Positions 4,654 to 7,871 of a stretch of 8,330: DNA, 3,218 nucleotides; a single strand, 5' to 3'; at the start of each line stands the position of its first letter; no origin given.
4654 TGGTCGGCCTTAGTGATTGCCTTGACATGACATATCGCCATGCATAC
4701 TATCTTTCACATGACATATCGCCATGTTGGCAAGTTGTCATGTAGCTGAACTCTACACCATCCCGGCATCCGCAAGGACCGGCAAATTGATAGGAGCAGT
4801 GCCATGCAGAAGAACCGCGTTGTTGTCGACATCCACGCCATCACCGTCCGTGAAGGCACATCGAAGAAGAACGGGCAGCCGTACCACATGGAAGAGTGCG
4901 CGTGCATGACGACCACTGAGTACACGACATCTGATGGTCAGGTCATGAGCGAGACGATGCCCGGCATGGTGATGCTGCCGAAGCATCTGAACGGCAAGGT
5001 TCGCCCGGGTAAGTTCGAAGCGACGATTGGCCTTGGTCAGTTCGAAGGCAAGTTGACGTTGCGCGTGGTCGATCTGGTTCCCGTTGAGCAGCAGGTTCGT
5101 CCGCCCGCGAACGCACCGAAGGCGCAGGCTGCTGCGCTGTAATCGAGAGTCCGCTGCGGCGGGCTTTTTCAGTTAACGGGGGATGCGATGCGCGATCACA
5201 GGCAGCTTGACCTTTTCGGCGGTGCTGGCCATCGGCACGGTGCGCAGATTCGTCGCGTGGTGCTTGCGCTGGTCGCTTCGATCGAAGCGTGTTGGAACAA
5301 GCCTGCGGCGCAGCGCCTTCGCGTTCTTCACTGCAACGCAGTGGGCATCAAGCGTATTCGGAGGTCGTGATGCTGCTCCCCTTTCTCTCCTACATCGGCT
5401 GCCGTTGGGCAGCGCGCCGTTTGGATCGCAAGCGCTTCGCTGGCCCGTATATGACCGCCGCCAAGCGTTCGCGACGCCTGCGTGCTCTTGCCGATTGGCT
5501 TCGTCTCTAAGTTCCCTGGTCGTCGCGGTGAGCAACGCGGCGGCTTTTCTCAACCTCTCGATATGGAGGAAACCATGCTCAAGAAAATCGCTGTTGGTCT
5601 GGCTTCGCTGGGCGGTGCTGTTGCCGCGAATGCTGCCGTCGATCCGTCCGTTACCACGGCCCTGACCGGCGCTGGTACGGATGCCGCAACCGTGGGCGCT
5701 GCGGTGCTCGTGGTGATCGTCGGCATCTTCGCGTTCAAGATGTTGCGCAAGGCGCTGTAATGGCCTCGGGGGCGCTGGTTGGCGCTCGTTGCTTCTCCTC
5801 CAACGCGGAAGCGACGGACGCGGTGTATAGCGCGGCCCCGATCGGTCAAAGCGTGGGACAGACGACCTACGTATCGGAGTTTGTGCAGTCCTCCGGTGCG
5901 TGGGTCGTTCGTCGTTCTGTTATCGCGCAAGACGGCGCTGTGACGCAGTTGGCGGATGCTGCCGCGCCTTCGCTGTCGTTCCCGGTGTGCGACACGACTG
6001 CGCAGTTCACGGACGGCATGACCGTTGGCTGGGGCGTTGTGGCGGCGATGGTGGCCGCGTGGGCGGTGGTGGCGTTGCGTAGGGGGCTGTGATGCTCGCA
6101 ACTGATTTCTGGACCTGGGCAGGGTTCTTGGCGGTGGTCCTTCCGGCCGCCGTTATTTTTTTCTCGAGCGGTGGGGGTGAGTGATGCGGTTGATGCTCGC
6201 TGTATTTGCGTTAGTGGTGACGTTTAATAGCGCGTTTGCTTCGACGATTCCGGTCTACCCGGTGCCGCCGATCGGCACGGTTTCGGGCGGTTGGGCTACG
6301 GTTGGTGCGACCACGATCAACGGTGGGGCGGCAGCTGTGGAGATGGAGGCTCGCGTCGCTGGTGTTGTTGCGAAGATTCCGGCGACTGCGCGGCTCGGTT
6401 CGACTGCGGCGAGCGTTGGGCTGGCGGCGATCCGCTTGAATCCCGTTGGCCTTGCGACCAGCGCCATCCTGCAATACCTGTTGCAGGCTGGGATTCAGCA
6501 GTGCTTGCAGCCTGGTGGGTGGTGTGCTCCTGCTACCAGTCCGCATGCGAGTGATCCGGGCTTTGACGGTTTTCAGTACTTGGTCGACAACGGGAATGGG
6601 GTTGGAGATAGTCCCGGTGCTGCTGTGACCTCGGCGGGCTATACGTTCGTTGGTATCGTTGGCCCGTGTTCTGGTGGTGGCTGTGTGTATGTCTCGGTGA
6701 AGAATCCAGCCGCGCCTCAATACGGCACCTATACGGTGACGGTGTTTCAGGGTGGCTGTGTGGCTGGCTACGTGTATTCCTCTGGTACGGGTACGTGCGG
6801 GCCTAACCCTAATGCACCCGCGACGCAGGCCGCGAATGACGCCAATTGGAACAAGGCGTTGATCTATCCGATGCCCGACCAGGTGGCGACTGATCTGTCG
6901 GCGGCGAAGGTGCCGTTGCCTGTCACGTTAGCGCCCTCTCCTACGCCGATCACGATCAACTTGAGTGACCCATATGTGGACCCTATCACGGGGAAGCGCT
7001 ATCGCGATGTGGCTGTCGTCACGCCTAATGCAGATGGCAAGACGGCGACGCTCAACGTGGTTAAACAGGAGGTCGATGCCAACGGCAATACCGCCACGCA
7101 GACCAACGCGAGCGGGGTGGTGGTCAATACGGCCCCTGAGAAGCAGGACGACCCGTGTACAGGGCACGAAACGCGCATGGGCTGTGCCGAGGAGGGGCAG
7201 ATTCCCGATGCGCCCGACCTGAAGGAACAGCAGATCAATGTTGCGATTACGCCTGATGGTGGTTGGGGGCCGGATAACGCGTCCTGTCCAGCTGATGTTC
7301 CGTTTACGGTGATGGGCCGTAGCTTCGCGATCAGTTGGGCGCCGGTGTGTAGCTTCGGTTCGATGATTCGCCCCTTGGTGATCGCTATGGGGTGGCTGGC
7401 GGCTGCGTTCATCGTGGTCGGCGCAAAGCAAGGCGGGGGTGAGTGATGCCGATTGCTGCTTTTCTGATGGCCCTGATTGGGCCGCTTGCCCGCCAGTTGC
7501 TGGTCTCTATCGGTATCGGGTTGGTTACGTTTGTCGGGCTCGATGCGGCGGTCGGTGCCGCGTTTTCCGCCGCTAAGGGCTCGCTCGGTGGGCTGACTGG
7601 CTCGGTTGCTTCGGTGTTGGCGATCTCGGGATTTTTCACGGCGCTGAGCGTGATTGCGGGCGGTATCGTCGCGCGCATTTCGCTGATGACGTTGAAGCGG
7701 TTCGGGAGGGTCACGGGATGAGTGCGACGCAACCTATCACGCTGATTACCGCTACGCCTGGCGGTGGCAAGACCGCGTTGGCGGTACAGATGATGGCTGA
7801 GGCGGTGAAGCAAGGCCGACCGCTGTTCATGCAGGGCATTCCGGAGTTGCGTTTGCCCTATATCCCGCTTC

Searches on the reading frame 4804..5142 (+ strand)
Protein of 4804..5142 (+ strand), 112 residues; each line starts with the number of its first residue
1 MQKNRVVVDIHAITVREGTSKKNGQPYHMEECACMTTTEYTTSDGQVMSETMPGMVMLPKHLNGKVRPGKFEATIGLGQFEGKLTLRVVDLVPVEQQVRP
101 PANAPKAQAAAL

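Call 5: search_protein_families(library=pfam, max_evalue=1, proteins=[window:4804-5142:+])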
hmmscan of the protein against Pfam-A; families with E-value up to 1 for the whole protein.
window:4804-5142:+ (112 aa): 1 family
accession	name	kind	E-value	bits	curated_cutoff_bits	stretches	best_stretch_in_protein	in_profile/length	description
PF17878.8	ssDBP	-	0.022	15.1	27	1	11-32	7-27/81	Phage single-stranded DNA-binding protein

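Call 35: search_protein_families(library=phrogs, max_evalue=1, proteins=[window:4804-5142:+])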
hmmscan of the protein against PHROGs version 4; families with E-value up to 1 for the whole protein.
window:4804-5142:+ (112 aa): 2 families
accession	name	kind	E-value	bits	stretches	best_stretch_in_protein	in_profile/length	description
phrog_2866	-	DNA, RNA and nucleotide metabolism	3.2e-34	118.6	1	1-110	6-112/122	single strand DNA binding protein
phrog_929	-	moron, auxiliary metabolic gene and host takeover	0.0011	20.1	1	11-46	6-42/103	RstB sensor of two protein system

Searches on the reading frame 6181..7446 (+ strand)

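Call 5: search_protein_families(library=pfam, max_evalue=1, proteins=[window:6181-7446:+])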
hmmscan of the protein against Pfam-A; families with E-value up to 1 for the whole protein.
window:6181-7446:+ (421 aa): 2 families
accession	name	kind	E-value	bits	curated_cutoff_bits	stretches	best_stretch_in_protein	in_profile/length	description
PF05616.18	Neisseria_TspB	-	1.1e-06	27.9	20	1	360-415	454-513/517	Neisseria meningitidis TspB protein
PF08265.16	YL1_C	-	0.11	12.8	22.6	1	264-278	10-24/29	YL1 nuclear protein C-terminal domain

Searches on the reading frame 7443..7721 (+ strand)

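Call 5: search_protein_families(library=pfam, max_evalue=1, proteins=[window:7443-7721:+])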
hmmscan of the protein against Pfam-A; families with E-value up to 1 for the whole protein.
window:7443-7721:+ (92 aa): 1 family
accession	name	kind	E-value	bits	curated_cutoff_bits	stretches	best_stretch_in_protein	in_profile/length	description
PF10734.14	DUF2523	-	1.3e-15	58.1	22.1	1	4-82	1-79/80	Protein of unknown function (DUF2523)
